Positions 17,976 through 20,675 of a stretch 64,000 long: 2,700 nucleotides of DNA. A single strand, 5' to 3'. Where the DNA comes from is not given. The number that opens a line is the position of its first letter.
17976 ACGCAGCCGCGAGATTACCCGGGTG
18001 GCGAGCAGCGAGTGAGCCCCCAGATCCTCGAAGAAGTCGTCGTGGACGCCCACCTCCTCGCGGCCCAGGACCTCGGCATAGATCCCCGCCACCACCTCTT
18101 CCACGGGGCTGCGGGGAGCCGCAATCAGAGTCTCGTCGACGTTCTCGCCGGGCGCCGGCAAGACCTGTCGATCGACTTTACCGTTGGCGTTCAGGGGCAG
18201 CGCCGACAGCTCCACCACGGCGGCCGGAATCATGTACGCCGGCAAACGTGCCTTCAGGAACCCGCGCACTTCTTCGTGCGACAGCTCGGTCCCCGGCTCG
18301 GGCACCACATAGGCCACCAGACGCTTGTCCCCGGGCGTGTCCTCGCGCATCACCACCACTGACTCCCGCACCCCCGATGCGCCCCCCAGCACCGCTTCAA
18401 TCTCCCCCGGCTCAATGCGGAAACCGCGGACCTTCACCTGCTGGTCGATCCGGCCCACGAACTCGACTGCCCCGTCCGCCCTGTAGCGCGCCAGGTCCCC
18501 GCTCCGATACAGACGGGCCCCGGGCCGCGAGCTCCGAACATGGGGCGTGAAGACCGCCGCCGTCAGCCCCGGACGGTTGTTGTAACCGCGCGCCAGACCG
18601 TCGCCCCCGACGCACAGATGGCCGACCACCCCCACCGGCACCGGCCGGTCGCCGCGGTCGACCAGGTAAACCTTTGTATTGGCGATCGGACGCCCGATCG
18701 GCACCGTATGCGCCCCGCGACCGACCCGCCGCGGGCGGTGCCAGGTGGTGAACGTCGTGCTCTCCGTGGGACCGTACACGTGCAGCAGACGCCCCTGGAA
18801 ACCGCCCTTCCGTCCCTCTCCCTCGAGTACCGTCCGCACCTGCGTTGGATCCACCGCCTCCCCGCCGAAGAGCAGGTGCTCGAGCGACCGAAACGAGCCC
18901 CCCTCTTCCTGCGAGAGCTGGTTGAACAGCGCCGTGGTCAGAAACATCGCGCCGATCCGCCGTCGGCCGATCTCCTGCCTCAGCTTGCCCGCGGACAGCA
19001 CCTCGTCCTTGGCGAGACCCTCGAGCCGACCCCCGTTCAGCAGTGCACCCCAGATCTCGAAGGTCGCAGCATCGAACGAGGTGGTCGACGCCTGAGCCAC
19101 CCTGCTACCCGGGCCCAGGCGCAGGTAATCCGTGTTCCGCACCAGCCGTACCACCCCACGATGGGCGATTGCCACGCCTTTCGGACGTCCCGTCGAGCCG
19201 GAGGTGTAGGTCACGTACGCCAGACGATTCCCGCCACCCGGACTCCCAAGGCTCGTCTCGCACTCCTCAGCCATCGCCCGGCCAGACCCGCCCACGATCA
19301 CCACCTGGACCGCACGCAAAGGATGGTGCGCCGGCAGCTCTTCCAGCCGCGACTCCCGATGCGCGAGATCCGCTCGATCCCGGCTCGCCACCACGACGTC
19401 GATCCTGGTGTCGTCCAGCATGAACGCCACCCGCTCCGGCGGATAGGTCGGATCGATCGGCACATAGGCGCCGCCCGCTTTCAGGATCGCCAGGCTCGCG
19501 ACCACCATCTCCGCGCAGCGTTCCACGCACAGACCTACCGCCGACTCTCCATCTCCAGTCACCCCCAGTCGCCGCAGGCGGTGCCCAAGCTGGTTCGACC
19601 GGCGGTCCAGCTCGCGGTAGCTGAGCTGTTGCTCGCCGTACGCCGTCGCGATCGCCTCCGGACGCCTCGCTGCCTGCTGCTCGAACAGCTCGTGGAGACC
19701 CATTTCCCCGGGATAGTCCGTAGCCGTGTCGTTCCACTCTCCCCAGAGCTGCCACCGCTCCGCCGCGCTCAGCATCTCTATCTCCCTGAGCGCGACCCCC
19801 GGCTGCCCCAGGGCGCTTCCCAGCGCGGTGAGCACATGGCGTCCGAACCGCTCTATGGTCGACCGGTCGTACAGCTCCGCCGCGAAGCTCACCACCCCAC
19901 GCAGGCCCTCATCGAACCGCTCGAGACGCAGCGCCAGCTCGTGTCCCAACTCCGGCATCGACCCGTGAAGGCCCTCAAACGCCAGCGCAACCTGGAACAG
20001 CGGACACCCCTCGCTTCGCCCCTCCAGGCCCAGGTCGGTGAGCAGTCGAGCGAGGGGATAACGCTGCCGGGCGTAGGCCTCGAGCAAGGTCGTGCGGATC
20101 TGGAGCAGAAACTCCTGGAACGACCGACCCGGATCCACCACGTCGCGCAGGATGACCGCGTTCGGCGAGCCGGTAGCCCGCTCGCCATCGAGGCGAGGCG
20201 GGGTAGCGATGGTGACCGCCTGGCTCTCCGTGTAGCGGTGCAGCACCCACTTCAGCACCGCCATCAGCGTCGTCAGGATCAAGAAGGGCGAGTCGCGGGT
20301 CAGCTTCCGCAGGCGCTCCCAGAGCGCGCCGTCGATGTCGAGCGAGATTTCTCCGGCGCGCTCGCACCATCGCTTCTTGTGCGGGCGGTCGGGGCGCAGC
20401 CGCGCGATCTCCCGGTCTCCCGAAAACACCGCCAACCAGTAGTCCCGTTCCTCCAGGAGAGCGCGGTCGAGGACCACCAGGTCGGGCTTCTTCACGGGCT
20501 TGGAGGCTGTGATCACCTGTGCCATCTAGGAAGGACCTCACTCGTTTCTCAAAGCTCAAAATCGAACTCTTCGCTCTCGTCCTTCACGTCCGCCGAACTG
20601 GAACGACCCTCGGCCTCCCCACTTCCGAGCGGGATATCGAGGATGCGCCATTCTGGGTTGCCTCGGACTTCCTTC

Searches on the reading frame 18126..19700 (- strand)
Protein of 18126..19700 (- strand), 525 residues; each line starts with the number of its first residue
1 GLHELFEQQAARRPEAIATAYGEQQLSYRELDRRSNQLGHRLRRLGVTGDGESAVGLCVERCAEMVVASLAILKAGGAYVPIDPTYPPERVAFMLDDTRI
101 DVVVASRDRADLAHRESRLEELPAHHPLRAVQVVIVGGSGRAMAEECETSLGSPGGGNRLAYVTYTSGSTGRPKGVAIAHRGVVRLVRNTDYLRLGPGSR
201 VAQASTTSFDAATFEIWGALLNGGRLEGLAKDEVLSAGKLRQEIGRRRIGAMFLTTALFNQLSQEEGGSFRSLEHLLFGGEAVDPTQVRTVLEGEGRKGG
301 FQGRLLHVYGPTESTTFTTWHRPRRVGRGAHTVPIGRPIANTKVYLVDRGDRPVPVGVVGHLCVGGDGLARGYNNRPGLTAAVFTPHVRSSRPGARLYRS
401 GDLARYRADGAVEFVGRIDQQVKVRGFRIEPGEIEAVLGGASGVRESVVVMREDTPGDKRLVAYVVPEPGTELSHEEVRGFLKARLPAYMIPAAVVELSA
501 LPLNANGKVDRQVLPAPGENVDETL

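Call 53: search_solved_structures(query=window:18126-19700:-, max_evalue=1e-30, show_alignments=0)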
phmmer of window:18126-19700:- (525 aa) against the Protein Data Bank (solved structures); distinct sequences matched with E-value up to 1e-30: 74 (the best 60 are shown).
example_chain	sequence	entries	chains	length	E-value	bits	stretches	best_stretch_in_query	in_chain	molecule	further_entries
6mfy_A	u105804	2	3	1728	1.1e-172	578.5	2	5-521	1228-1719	Linear gramicidin synthase subunit A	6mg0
9be3_A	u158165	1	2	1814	1.3e-172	578.3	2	5-521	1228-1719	Linear gramicidin synthase subunit A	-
9be4_A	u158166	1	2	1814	1.3e-172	578.3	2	5-521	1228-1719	Linear gramicidin synthase subunit A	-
6mfz_A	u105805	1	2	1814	1.3e-172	578.3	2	5-521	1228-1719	Linear gramicidin synthase subunit A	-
9meh_A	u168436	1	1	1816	1.3e-172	578.3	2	5-521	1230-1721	Linear gramicidin synthase subunit A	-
8xjz_C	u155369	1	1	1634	4e-115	388.6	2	14-514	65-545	Peptide synthetase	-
6p1j_A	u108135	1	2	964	6.3e-105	355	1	2-514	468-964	Txo2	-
8jbr_A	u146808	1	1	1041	1.6e-104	353.6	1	2-517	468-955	McyA protein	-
8hlk_A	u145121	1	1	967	5.6e-104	351.8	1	2-519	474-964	Microcystin synthetase B (Fragment)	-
4d4g_A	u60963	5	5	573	2e-102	346.7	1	2-520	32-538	APNAA1 | APNA A1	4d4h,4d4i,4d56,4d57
5u89_A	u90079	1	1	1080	2.5e-100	339.8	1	4-518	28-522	Amino acid adenylation domain protein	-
2vsq_A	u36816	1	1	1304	1.3e-97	330.8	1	6-519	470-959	SURFACTIN SYNTHETASE SUBUNIT 3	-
9bfd_B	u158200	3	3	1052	1.1e-94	321.2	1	2-518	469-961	Tyrocidine synthase 2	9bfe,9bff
4gr5_A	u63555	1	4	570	5.2e-93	315.7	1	2-518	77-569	Non-ribosomal peptide synthetase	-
9bfd_A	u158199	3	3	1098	1.3e-92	314.4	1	2-519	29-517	Tyrocidine synthase 1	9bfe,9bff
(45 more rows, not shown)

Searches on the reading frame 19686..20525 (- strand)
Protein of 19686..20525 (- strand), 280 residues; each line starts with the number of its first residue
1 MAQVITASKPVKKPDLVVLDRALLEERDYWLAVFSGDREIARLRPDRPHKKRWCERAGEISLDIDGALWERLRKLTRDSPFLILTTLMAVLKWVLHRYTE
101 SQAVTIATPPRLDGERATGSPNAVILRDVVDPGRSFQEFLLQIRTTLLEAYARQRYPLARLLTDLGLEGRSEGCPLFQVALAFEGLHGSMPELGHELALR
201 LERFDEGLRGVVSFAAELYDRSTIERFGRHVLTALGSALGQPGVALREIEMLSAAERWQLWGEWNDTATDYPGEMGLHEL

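Call 23: find_related_loci(query=A1, collection=genome_contigs, flank=10000)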
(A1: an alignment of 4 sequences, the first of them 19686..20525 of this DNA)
Query A1 (280 aa) in genome_contigs; peptide patterns used: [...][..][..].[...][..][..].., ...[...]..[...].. (x = any residue, [..] = any of these).
132 stretches matched a pattern; 24 encode a relative of the query (tblastn E <= 1e-3); 24 distinct loci.
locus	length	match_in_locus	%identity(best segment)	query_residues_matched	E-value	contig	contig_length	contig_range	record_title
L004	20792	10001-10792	41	17-280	6e-65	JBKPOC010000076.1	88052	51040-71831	MAG: Acidobacteriota bacterium isolate GS_HAYS_MAG_00024 GS_HAYS_000002771696, whole genome shotgun sequence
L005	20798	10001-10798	40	15-280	8e-59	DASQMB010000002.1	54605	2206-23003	MAG TPA_asm: Pyrinomonadaceae bacterium isolate SMAG_U10737 k141_378331, whole genome shotgun sequence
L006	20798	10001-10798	36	15-280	4e-58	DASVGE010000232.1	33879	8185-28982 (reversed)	MAG TPA_asm: Pyrinomonadaceae bacterium isolate SMAG_U2107 k141_507920, whole genome shotgun sequence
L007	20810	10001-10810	36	16-280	2e-56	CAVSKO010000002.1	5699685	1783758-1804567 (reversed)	MAG: Blastocatellia bacterium isolate MFD09212.bin.1.217 genome assembly, contig: contig_268, whole genome shotgun seque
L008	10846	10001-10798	38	15-280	5e-56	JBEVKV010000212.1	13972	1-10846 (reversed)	MAG: Pyrinomonadaceae bacterium isolate T4R1UO_autometa_bin_0001 T4R1UO_autometa_bin_0001_k133_7161435, whole genome sho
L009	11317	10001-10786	38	18-280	2e-55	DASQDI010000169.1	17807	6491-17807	MAG TPA_asm: Blastocatellia bacterium isolate SMAG_U11723 k141_315092, whole genome shotgun sequence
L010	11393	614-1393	39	17-276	5e-54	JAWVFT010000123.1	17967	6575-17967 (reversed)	MAG: Blastocatellia bacterium isolate BP_46 scaffold_664513, whole genome shotgun sequence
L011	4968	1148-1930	37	11-280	2e-52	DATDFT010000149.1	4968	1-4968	MAG TPA_asm: Pyrinomonadaceae bacterium isolate SMAG_U233 k141_1312735, whole genome shotgun sequence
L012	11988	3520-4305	35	18-280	5e-52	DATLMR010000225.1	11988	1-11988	MAG TPA_asm: Blastocatellia bacterium isolate SMAG_U13779 k141_4569980, whole genome shotgun sequence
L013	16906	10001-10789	41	18-280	8e-52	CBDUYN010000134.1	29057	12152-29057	MAG TPA_asm: uncultured bacterium isolate SRR22302374_binner12_Refined_89 genome assembly, contig: ERZ26661914.745, whol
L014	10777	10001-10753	37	15-265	3e-50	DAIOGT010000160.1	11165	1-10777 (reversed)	MAG TPA_asm: Pyrinomonadaceae bacterium isolate CTOTU27637 NODE_1948_length_11165_cov_16.202610, whole genome shotgun se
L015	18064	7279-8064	39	15-280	4e-55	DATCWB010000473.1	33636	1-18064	MAG TPA_asm: Pyrinomonadaceae bacterium isolate SMAG_U7400 k141_76068, whole genome shotgun sequence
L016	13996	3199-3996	35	16-280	3e-49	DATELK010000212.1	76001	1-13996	MAG TPA_asm: Pyrinomonadaceae bacterium isolate SMAG_U8914 k141_2414201, whole genome shotgun sequence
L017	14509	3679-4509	37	6-280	1e-48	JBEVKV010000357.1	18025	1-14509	MAG: Pyrinomonadaceae bacterium isolate T4R1UO_autometa_bin_0001 T4R1UO_autometa_bin_0001_k133_7217997, whole genome sho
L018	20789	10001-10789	39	14-280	1e-48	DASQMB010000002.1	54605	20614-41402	MAG TPA_asm: Pyrinomonadaceae bacterium isolate SMAG_U10737 k141_378331, whole genome shotgun sequence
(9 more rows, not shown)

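Call 44: find_related_loci(query=A1, collection=metagenome_contigs, flank=10000)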
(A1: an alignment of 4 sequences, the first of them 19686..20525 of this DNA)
Query A1 (280 aa) in metagenome_contigs; peptide patterns used: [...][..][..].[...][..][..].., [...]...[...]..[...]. (x = any residue, [..] = any of these).
203 stretches matched a pattern; 31 encode a relative of the query (tblastn E <= 1e-3); 31 distinct loci.
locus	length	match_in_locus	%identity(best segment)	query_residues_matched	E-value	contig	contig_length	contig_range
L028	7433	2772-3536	40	17-271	4e-64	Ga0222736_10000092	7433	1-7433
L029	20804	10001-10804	39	13-280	3e-60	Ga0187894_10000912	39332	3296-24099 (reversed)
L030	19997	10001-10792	39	16-280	2e-58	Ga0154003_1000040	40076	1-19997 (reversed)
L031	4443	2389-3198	40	11-280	4e-58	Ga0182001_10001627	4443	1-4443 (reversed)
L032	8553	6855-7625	41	14-270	4e-58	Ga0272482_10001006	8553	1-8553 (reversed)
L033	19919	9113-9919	36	12-280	7e-58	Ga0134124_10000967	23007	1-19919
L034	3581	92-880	37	11-280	1e-53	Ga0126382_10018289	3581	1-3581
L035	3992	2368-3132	36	11-271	4e-53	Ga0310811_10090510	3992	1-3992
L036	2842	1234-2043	37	11-280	6e-53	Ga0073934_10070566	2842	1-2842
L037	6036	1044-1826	37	11-280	3e-52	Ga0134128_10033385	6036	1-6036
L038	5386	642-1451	38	13-280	8e-52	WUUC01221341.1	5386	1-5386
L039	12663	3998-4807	35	13-280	1e-50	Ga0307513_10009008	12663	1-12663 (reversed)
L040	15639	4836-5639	32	13-280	5e-50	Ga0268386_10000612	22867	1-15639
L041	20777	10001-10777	33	18-280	6e-50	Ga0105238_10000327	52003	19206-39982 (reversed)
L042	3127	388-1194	34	12-280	4e-48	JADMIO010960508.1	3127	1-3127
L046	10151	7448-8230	37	15-280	6e-46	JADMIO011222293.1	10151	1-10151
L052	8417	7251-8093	33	1-280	1e-37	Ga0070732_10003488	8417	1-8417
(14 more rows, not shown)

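Call 47: search_dna_similar(query=window:19686-20525:-, collection=plasmids, mode=protein, max_evalue=1e-10, max_rows=25)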
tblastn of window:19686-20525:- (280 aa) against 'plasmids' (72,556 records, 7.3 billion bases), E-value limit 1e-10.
Records with a match: 542; places in all: 2232; records where one place covers at least 80% of the query: 536.
Best place of each record, by identity: <60% 542.
By first word of the organism name: Bacillus 130; Ralstonia 125; Streptomyces 71; Sinorhizobium 34; Rhizobium 23; Agrobacterium 13; Salmonella 13; Nostoc 12; Bradyrhizobium 12; Paenibacillus 10; and 51 more.
By predicted mobility (MOB-suite, as given by PLSDB): non-mobilizable 291; mobilizable 151; conjugative 100.
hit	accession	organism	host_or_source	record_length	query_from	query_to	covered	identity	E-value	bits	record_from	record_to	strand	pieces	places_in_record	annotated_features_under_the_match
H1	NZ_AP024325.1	Caballeronia sp. NK8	-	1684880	8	280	98%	30.6%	2e-21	100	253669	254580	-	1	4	none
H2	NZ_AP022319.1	Burkholderia sp. THE68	Togo hemipterus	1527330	8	280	98%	30.6%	2e-20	98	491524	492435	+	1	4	none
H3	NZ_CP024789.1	Nostoc flagelliforme CCNUN1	cell culture,desert soil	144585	10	280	97%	30.6%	2e-29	124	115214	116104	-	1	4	non-ribosomal peptide synthetase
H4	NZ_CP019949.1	Methylocystis bryophila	-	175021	1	280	100%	29.7%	4e-18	91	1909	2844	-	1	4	none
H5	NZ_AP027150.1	Methylocystis bryophila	-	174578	1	280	100%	29.7%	4e-18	91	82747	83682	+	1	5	non-ribosomal peptide synthase/polyketide synthase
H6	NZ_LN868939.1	Nocardia farcinica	not known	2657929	7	280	98%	30.2%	3e-24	109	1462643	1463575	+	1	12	none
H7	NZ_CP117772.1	Nostoc sp. UHCC 0926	whole organism,lichen surface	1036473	10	280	97%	30.1%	4e-30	126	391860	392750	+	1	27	none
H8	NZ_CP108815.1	Streptomyces sp. NBC_00868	-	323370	18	280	94%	30.6%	1e-23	107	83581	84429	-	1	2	amino acid adenylation domain-containing protein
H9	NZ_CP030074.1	Streptomyces cadmiisoli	Whole organism,soil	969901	7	280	98%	29.4%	2e-11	71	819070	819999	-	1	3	non-ribosomal peptide synthetase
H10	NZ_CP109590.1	Streptomyces sp. NBC_01361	-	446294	7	277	97%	29.6%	1e-17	90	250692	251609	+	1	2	amino acid adenylation domain-containing protein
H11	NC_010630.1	Nostoc punctiforme PCC 73102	-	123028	28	280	90%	31.6%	2e-24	109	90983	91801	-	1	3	non-ribosomal peptide synthetase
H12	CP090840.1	Streptomyces viridifaciens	Whole organism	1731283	10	273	94%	30.0%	9e-19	93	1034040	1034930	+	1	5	non-ribosomal peptide synthase/polyketide synthase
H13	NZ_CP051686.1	Massilia forsythiae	cell culture,Flower of Forsythia koreana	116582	7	280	98%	28.9%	4e-22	103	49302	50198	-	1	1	non-ribosomal peptide synthetase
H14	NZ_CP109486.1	Streptomyces sp. NBC_01445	-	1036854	7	277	97%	28.9%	1e-16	87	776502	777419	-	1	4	record has no annotation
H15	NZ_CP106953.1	Eleftheria terrae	soil sample,soil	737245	23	280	92%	30.4%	6e-17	88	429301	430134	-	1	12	non-ribosomal peptide synthase/polyketide synthase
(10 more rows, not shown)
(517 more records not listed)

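Call 49: search_protein_families(library=pfam, proteins=[L046:1728-5198:+, L029:4595-8260:+, L033:6567-8963:+, L028:770-2449:+, L005:9098-9961:+, L046:5316-7427:+, L052:4840-7254:+, L014:6102-9746:+], max_evalue=0.001)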
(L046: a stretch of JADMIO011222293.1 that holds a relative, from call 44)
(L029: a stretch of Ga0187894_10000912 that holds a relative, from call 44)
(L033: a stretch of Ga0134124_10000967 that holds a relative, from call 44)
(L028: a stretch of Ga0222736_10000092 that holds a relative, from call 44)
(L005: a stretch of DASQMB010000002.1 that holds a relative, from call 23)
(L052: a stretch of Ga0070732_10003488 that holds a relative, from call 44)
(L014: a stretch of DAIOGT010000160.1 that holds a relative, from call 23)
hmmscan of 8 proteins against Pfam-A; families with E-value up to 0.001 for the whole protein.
L046:1728-5198:+ (1156 aa): 3 families
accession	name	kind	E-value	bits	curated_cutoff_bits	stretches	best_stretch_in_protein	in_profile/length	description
PF00668.25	Condensation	-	9e-21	74.5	30.6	2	579-728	35-197/456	Condensation domain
PF04055.27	Radical_SAM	-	2.7e-17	63.9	29.5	1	281-438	5-166/166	Radical SAM superfamily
PF02310.24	B12-binding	-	2.8e-05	24.4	32.1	0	157-200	50-94/121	B12 binding domain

L029:4595-8260:+ (1221 aa): 3 families
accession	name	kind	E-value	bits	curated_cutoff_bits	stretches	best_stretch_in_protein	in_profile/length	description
PF00668.25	Condensation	-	1.1e-22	80.8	30.6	2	961-1201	186-447/456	Condensation domain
PF04055.27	Radical_SAM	-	8.3e-21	75.3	29.5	1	280-437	5-166/166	Radical SAM superfamily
PF02310.24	B12-binding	-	8.6e-08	32.5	32.1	1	149-231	43-119/121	B12 binding domain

L033:6567-8963:+ (798 aa): 2 families
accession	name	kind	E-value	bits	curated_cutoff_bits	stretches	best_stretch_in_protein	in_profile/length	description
PF04055.27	Radical_SAM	-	1.7e-25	90.6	29.5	1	251-409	5-166/166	Radical SAM superfamily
PF00668.25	Condensation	-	6.9e-10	38.6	30.6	1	641-779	295-448/456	Condensation domain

L028:770-2449:+ (559 aa): 2 families
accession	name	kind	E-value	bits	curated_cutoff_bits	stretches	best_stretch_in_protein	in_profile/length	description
PF04055.27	Radical_SAM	-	8.7e-28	98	29.5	1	250-408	5-166/166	Radical SAM superfamily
PF02310.24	B12-binding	-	4.7e-07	30.1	32.1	1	77-159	17-98/121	B12 binding domain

L005:9098-9961:+ (287 aa): 1 family
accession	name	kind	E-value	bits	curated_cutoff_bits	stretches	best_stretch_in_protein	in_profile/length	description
PF05721.19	PhyH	-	9e-25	88.6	22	1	20-234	1-212/213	Phytanoyl-CoA dioxygenase (PhyH)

L046:5316-7427:+ (703 aa): 3 families
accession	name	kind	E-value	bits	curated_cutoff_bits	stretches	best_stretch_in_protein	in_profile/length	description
PF10459.15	Peptidase_S46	-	5.1e-178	594.4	22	1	39-700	1-696/698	Peptidase S46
PF13365.12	Trypsin_2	-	1.1e-10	42.9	27.6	0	619-653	109-144/144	Trypsin-like peptidase domain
PF00949.27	Peptidase_S7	-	0.00094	19.5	20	0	629-657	88-116/131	Peptidase S7, Flavivirus NS3 serine protease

L052:4840-7254:+ (804 aa): 2 families
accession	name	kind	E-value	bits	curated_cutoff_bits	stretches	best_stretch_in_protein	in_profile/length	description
PF04055.27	Radical_SAM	-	2e-27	96.8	29.5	1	250-407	5-165/166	Radical SAM superfamily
PF02310.24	B12-binding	-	6.3e-07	29.7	32.1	1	77-163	17-102/121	B12 binding domain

L014:6102-9746:+ (1214 aa): 3 families
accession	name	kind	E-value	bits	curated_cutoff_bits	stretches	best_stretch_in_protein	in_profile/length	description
PF00668.25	Condensation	-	4.5e-27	95.3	30.6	2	956-1191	193-449/456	Condensation domain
PF04055.27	Radical_SAM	-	1e-20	75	29.5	1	280-438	4-166/166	Radical SAM superfamily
PF02310.24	B12-binding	-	4.6e-11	43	32.1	1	147-231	40-118/121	B12 binding domain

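Call 55: find_homologous_proteins(query=window:19686-20525:-, max_evalue=1e-10)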
Query window:19686-20525:- (280 aa): 1 proteins with E <= 1e-10 among 6206 candidates.
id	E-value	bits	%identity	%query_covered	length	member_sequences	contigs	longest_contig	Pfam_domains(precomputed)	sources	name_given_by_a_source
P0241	8.6e-45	171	37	96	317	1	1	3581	PF00668.26,PF00501.35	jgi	-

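Call 61: search_protein_representatives(protein=window:19686-20525:-)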
Query: 280 residues. Proteins with E-value up to 0.001 (for the whole library): 38570; up to 1e-10: 18090; up to 1e-30: 2869. The best 150 are listed.
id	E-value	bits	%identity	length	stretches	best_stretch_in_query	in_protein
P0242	4.6e-221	747.9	56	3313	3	1-280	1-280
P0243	9.5e-107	372.9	29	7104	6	10-272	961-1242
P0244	1.1e-102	359.6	31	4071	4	12-272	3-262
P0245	7.1e-94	330.6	29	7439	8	26-269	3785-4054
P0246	7.1e-94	330.6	33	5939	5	23-277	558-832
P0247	4.8e-92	324.6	31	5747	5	23-280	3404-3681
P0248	5.3e-90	317.9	29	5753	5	25-280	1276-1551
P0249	3.9e-89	315.1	28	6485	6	22-280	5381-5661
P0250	1.7e-88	313.0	32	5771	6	21-280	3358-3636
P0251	1.7e-88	313.0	30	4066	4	15-278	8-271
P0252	2.3e-88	312.6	30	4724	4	23-280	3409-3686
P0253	3.1e-88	312.1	27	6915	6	25-277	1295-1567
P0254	3.6e-88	311.9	27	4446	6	28-280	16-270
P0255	1.0e-87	310.4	31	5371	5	22-280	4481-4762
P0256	1.1e-87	310.3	29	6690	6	22-280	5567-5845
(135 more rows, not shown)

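Call 77: predict_structure(alignment_id=A3)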
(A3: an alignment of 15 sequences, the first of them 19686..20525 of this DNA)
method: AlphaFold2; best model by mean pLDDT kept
length: 280 residues; sequences in the alignment: 15
mean_pLDDT: 83.5   pTM: 0.81
mean pLDDT of the five models: 83.5, 83.3, 83.2, 83.0, 82.4
residues with pLDDT >= 90: 148; 70-90: 72; 50-70: 41; < 50: 19
segments of 3 or more residues with pLDDT < 50: 1-15
pLDDT, mean of each block of 10 residues (from residue 1): 42 55 90 79 82 75 96 95 97 94 92 65 91 97 96 90 83 81 89 82 94 92 95 97 95 82 60 52
secondary structure, 60 per line:
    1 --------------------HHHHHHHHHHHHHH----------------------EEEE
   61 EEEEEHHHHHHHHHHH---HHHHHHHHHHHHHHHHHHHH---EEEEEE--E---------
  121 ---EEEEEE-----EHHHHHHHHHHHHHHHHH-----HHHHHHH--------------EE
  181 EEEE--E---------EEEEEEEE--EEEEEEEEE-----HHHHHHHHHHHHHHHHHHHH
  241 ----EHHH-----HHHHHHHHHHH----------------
elements in order: H21-34 E57-65 H66-76 H80-99 E103-108 E124-129 H136-152 H158-164 E179-184 E197-204 E207-215 H221-240 H254-264

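Call 79: fold_search(model_id=the predicted structure, library=pdb)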
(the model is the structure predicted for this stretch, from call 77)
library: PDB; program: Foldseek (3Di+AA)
matches with E <= 10: 629; with E <= 0.001: 262
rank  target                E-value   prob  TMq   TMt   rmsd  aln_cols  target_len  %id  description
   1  6ozv                  3.5e-20  1.00  0.78  0.27   4.4       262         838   25  The structure of condensation and adenylation domains of teixobactin-producing nonribosomal peptide synthetase Txo1 seri (released 2019-05-29)
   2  6oyf                  4.8e-20  1.00  0.77  0.27   6.5       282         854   25  The structure of condensation and adenylation domains of teixobactin-producing nonribosomal peptide synthetase Txo1 seri (released 2019-05-29)
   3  6p4u                  6.9e-20  1.00  0.78  0.27   4.4       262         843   25  The structure of condensation and adenylation domains of teixobactin-producing nonribosomal peptide synthetase Txo1 seri (released 2019-06-12)
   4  6p3i                  7.3e-20  1.00  0.78  0.28   4.2       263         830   25  The structure of condensation and adenylation domains of teixobactin-producing nonribosomal peptide synthetase Txo1 seri (released 2019-06-05)
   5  6p1j_A                5.8e-19  1.00  0.77  0.24   4.6       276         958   25  The structure of condensation and adenylation domains of teixobactin-producing nonribosomal peptide synthetase Txo2 se (released 2019-05-29)
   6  6p1j_B                3.0e-18  1.00  0.77  0.24   4.6       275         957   25  The structure of condensation and adenylation domains of teixobactin-producing nonribosomal peptide synthetase Txo2 se (released 2019-05-29)
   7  8z0q_C                1.5e-17  1.00  0.72  0.47   4.5       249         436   21  Cryo-EM structure of dimer HtmB2-CT (released 2025-03-19)
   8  8z0q_D                1.5e-17  1.00  0.71  0.45   4.8       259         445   20  Cryo-EM structure of dimer HtmB2-CT (released 2025-03-19)
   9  5u89_A                1.8e-17  1.00  0.69  0.20   5.3       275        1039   25  Crystal structure of a cross-module fragment from the dimodular NRPS DhbF (released 2017-05-10)
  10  2jgp                  2.2e-17  1.00  0.73  0.41   5.2       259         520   24  Structure of the TycC5-6 PCP-C bidomain of the tyrocidine synthetase TycC (released 2007-10-30)
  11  9a82_MODEL_1_A        2.6e-17  1.00  0.73  0.41   4.1       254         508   25  Tomaymycin NRPS system: complex of the substrate-loaded peptidyl-carrier-protein domain from the A module (APC (released 2024-06-21)
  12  8z0r_B                3.6e-17  1.00  0.71  0.46   5.2       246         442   22  Cryo-EM structure of tetramer HtmB2-CT (released 2025-03-19)
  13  8qnf                  1.3e-16  1.00  0.74  0.47   3.7       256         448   24  Crystal structure of the Condensation domain TomBC from the Tomaymycin non-ribosomal peptide synthetase (released 2024-06-26)
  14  8rz6_B                3.0e-16  1.00  0.69  0.45   4.3       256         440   23  SeMet derivative structure of the condensation domain TomBC from the Tomaymycin non-ribosomal peptide synthetase (released 2024-06-26)
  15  4tx3_B                9.5e-16  1.00  0.71  0.45   5.3       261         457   21  Complex of the X-domain and OxyB from Teicoplanin Biosynthesis (released 2015-02-04)
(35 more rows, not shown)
